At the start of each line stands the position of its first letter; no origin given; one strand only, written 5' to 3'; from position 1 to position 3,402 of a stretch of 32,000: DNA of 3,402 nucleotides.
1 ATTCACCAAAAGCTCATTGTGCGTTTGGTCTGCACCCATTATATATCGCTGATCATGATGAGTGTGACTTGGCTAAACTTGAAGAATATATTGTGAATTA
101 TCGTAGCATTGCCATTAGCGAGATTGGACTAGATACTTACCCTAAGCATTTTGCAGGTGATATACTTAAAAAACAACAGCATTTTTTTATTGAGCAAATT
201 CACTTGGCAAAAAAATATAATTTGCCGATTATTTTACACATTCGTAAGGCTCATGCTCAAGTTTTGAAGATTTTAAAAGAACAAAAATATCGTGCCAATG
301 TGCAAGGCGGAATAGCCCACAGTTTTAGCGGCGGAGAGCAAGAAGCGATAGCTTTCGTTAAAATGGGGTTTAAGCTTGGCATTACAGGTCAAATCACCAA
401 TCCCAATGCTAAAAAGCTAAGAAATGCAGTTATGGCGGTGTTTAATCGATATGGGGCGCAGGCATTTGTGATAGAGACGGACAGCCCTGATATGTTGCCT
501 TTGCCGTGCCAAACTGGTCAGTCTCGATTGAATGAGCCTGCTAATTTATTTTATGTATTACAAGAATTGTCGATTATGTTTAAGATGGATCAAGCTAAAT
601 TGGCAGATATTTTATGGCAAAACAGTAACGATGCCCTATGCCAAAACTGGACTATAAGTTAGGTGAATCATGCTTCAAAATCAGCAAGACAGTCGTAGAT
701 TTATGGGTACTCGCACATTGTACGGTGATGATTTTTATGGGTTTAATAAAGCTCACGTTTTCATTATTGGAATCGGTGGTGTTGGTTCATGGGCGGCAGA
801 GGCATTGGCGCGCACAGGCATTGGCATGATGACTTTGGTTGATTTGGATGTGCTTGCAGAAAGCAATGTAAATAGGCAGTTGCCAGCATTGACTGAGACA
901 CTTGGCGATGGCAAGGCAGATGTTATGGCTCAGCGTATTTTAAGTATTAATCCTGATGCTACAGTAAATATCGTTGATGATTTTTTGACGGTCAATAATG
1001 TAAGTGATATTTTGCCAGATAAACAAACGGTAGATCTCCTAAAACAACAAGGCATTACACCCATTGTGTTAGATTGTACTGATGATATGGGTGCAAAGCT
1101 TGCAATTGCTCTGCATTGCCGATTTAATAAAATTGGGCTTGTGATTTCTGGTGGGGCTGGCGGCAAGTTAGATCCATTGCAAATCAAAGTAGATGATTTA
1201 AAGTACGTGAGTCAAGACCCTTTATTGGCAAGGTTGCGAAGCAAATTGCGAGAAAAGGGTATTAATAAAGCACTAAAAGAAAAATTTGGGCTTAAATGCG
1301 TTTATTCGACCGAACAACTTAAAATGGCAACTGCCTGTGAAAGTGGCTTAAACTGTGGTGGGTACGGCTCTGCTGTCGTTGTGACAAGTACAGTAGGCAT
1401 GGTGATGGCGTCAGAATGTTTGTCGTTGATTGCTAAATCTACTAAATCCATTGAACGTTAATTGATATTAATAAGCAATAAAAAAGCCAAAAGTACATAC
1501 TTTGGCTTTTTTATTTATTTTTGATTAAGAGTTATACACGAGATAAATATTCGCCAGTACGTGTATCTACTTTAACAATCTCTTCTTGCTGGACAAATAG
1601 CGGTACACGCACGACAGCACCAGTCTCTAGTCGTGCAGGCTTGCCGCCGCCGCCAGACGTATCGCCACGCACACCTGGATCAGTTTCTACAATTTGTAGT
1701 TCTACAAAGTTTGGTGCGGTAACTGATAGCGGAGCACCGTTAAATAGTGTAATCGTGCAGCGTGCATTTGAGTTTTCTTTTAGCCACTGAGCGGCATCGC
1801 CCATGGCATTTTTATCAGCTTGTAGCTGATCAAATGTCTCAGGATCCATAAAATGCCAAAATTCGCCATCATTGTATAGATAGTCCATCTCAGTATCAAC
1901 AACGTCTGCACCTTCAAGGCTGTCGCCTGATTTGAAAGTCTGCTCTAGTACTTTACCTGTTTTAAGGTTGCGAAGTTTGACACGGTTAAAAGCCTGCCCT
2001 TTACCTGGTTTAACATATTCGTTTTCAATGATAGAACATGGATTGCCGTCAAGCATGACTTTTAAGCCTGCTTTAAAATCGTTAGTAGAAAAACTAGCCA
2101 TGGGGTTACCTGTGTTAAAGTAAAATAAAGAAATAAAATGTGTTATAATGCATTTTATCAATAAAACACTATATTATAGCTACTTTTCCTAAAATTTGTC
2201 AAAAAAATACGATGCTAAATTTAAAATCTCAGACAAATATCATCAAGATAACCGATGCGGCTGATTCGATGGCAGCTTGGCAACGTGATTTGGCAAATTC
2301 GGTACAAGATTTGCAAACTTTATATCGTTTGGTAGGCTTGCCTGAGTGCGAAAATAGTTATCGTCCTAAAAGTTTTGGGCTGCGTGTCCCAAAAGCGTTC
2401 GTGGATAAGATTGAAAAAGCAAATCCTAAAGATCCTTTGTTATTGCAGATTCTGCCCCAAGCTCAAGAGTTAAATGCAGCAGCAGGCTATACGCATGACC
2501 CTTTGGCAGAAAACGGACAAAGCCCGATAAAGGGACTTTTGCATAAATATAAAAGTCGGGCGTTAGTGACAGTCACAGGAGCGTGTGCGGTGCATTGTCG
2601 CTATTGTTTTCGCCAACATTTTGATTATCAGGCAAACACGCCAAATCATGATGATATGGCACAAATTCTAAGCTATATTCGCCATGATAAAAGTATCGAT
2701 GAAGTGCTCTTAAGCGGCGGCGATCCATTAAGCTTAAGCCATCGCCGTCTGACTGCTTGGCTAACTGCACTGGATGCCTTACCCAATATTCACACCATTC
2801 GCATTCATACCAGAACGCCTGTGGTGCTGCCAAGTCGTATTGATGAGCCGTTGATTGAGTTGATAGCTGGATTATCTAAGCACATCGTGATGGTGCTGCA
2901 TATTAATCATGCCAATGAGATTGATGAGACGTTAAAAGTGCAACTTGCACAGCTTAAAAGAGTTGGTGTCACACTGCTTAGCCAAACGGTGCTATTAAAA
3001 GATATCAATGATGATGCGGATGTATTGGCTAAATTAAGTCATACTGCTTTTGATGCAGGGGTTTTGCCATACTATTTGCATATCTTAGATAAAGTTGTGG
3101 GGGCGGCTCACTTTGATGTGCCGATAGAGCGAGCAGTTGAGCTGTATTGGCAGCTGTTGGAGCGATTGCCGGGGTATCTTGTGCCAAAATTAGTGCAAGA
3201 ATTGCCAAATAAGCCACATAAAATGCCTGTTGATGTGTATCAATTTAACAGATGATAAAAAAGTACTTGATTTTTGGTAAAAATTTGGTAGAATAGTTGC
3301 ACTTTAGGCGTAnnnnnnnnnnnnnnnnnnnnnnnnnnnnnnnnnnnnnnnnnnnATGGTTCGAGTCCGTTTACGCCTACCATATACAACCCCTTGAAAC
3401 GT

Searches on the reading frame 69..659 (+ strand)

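Call 80: search_protein_families(library=pfam, proteins=[window:69-659:+], max_evalue=0.00001)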
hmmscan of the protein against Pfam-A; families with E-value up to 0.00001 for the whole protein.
window:69-659:+ (197 aa): 1 family
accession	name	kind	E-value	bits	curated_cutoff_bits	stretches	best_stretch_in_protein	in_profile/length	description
PF01026.27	TatD_DNase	-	2.5e-40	138.9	27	1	2-187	75-249/253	TatD related DNase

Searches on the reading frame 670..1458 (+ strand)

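Call 80: search_protein_families(library=pfam, proteins=[window:670-1458:+], max_evalue=0.00001)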
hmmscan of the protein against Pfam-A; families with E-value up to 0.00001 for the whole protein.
window:670-1458:+ (263 aa): 1 family
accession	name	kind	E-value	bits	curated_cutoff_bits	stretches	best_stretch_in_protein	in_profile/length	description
PF00899.27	ThiF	-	4.1e-31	108.4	28.1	1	26-257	19-205/238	ThiF family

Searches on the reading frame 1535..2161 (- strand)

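Call 80: search_protein_families(library=pfam, proteins=[window:1535-2161:-], max_evalue=0.00001)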
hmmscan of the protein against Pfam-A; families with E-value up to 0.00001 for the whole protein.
window:1535-2161:- (209 aa): 3 families
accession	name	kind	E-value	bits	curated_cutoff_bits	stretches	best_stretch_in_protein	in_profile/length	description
PF08207.18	EFP_N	-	4.5e-27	94.3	23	1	25-82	1-58/58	Elongation factor P (EF-P) KOW-like domain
PF09285.17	Elong-fact-P_C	-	1e-25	89.6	25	1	153-208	1-56/56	Elongation factor P, C-terminal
PF01132.26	EFP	-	2.1e-22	79.2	27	1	91-145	2-54/54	Elongation factor P (EF-P) OB domain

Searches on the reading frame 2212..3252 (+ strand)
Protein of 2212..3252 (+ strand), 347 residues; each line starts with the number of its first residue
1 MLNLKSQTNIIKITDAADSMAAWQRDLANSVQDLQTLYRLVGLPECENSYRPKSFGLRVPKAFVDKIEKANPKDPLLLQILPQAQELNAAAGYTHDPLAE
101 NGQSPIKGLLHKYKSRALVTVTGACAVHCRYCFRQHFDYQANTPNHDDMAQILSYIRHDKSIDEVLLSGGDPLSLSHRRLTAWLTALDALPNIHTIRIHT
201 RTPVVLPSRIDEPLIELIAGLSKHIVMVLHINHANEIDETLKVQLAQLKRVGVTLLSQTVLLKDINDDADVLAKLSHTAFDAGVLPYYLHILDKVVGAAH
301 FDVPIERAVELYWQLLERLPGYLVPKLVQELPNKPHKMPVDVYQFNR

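Call 80: search_protein_families(library=pfam, proteins=[window:2212-3252:+], max_evalue=0.00001)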
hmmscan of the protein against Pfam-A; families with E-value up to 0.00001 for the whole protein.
window:2212-3252:+ (347 aa): 1 family
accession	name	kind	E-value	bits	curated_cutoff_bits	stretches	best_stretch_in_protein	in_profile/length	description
PF04055.27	Radical_SAM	-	8.1e-09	36.3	29.5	1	120-228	2-106/166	Radical SAM superfamily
